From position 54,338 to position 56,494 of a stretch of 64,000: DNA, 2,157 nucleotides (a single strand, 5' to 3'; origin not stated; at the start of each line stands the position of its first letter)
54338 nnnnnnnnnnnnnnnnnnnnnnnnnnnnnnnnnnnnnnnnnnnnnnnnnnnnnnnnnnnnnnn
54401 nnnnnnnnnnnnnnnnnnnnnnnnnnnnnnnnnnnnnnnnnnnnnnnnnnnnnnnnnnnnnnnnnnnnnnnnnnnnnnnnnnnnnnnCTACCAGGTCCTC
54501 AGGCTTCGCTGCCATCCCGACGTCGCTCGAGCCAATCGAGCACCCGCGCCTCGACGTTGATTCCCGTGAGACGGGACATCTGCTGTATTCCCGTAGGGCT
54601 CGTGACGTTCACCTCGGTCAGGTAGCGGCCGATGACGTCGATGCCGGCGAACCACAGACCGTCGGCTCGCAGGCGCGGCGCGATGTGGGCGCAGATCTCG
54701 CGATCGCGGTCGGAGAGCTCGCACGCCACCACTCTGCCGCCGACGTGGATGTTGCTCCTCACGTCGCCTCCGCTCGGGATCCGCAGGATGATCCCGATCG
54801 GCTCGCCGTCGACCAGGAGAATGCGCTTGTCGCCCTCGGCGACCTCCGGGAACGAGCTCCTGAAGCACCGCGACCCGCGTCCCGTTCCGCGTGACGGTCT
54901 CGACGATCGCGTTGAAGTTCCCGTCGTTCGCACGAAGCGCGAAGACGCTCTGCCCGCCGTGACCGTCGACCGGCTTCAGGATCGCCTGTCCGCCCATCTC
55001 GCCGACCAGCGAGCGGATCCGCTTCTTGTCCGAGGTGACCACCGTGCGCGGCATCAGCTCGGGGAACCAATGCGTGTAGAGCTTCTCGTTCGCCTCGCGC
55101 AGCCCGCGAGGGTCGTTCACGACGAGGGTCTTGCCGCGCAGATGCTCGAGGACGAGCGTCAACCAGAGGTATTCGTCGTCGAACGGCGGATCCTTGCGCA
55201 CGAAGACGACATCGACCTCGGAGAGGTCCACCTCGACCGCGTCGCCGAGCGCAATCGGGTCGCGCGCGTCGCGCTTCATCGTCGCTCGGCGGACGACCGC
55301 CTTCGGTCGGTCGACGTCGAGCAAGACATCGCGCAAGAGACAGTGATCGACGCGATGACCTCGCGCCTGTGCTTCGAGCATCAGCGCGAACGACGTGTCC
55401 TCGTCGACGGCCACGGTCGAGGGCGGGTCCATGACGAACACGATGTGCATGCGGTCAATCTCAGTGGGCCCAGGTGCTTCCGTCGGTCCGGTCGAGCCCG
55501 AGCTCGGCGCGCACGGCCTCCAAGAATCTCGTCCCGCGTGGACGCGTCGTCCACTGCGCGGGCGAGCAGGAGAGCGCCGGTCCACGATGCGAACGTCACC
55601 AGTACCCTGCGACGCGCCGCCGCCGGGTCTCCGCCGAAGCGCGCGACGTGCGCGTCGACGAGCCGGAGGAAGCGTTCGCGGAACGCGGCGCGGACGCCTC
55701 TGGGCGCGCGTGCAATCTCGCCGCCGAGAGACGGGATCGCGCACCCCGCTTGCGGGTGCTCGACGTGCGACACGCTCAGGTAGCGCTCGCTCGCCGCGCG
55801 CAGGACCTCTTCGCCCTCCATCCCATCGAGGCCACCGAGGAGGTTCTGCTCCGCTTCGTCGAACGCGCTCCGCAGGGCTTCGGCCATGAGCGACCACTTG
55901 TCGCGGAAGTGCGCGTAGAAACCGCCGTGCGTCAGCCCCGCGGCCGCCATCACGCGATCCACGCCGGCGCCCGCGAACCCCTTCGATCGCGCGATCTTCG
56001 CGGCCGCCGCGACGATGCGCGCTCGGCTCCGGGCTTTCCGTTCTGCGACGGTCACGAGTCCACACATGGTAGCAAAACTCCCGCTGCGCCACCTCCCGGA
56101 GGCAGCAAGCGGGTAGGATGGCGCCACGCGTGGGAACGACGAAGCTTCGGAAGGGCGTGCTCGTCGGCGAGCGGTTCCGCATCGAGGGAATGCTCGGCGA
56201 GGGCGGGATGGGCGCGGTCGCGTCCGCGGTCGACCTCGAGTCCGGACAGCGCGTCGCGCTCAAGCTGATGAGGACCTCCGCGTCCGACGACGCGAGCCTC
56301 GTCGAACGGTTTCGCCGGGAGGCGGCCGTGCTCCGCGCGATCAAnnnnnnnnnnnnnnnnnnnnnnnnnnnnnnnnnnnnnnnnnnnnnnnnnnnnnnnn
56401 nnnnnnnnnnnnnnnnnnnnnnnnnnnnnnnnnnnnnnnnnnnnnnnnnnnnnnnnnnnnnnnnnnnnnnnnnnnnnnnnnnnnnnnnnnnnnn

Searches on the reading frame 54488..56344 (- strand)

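Call 85: search_protein_families(library=pfam, proteins=[window:54488-56344:-], max_evalue=0.001)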
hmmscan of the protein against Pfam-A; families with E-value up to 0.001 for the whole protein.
window:54488-56344:- (618 aa): 2 families
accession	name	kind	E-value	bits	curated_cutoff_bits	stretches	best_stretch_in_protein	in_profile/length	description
PF02951.20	GSH-S_N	-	5.6e-34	117.2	21.3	1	299-416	1-119/119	Prokaryotic glutathione synthetase, N-terminal domain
PF02955.21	GSH-S_ATP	-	8.7e-20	71.3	23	1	420-504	1-84/175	Prokaryotic glutathione synthetase, ATP-grasp domain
